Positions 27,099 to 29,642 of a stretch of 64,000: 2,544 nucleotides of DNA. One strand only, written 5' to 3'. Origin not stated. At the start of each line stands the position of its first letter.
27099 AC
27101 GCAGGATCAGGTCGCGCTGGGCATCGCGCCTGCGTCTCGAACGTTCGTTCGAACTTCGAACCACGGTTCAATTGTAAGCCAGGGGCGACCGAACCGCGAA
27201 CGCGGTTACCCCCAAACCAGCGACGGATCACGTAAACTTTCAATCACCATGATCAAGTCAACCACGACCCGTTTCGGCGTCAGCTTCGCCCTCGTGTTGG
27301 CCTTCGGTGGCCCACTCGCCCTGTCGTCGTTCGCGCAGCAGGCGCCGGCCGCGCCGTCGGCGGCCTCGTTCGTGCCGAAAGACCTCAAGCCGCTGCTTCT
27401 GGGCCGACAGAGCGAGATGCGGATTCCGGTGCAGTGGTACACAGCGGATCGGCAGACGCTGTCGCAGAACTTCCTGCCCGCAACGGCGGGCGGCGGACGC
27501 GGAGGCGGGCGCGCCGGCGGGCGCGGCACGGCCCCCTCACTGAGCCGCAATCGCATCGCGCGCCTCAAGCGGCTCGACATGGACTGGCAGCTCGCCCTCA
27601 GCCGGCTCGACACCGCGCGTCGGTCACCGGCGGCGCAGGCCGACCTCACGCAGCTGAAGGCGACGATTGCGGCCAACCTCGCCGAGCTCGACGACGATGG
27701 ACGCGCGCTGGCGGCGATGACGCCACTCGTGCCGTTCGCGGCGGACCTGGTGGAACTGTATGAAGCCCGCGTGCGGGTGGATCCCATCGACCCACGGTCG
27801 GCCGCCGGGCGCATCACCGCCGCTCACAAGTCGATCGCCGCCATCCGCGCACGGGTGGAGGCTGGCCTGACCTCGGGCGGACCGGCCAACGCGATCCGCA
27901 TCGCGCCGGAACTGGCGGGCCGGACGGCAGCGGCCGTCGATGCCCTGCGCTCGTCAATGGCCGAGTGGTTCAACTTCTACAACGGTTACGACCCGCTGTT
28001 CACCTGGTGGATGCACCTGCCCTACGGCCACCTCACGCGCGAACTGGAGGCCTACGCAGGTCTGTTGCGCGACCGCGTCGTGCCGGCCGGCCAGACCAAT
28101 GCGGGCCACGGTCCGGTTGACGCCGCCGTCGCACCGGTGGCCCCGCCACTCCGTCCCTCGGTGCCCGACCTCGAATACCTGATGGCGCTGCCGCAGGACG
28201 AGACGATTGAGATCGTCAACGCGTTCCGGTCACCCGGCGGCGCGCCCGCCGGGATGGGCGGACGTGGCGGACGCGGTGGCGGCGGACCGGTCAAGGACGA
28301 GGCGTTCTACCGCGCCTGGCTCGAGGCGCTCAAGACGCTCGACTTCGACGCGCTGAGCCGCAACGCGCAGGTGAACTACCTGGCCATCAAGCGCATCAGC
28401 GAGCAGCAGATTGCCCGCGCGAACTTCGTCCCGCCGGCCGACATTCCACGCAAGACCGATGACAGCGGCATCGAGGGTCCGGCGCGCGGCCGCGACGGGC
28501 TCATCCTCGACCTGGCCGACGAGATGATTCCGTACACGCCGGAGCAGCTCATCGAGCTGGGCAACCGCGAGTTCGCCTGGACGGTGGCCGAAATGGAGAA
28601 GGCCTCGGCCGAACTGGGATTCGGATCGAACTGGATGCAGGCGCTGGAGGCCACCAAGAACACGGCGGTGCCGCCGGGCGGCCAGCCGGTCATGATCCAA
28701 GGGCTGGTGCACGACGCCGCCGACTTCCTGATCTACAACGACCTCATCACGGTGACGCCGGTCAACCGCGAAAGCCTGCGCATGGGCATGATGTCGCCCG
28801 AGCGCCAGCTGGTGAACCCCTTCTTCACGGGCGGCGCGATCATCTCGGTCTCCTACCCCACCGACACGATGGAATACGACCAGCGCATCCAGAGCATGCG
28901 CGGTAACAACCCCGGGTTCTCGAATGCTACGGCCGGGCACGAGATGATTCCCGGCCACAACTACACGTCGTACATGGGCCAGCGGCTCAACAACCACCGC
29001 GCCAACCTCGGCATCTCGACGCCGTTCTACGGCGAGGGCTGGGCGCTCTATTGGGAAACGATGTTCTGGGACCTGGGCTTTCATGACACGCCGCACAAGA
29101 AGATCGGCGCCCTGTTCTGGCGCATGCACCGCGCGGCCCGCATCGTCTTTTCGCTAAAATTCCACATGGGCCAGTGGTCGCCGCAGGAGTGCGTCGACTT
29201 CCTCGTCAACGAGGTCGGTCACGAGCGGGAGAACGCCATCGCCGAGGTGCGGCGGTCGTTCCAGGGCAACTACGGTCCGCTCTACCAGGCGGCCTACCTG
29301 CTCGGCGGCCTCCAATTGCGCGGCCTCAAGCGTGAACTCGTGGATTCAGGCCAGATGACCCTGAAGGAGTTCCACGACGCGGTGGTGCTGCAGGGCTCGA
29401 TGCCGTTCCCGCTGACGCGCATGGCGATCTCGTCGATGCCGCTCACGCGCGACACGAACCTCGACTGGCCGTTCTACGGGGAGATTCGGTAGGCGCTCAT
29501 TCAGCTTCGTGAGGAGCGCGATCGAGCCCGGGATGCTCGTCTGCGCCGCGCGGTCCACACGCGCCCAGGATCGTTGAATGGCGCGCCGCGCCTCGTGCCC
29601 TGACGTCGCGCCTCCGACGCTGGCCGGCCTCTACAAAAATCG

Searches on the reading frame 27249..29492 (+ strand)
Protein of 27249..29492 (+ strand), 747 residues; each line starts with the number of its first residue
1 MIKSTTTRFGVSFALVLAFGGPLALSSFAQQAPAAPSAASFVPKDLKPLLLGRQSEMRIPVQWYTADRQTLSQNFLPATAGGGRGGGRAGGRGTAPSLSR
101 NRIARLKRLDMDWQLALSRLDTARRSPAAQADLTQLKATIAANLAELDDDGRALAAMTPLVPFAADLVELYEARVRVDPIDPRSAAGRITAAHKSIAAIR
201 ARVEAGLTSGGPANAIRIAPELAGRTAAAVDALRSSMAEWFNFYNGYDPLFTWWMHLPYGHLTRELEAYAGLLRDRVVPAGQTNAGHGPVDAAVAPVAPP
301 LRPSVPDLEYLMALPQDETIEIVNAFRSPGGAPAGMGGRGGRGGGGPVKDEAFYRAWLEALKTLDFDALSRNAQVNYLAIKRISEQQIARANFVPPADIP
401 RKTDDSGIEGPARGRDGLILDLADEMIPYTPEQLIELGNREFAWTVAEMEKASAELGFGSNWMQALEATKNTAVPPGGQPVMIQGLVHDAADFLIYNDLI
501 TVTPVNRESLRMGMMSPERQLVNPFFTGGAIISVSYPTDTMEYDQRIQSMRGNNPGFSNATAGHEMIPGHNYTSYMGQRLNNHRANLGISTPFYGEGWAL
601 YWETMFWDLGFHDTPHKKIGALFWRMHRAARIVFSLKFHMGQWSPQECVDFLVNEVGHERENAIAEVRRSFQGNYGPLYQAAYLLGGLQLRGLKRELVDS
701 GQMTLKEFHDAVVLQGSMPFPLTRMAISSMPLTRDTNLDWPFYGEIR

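Call 15: search_protein_families(library=pfam, proteins=[window:27249-29492:+], max_evalue=0.001)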
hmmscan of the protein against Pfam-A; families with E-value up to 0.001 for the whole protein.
window:27249-29492:+ (747 aa): 1 family
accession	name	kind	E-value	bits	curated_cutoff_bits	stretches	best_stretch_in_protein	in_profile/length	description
PF05960.17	DUF885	-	7.3e-46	158.3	32.4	1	414-722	214-527/532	Bacterial protein of unknown function (DUF885)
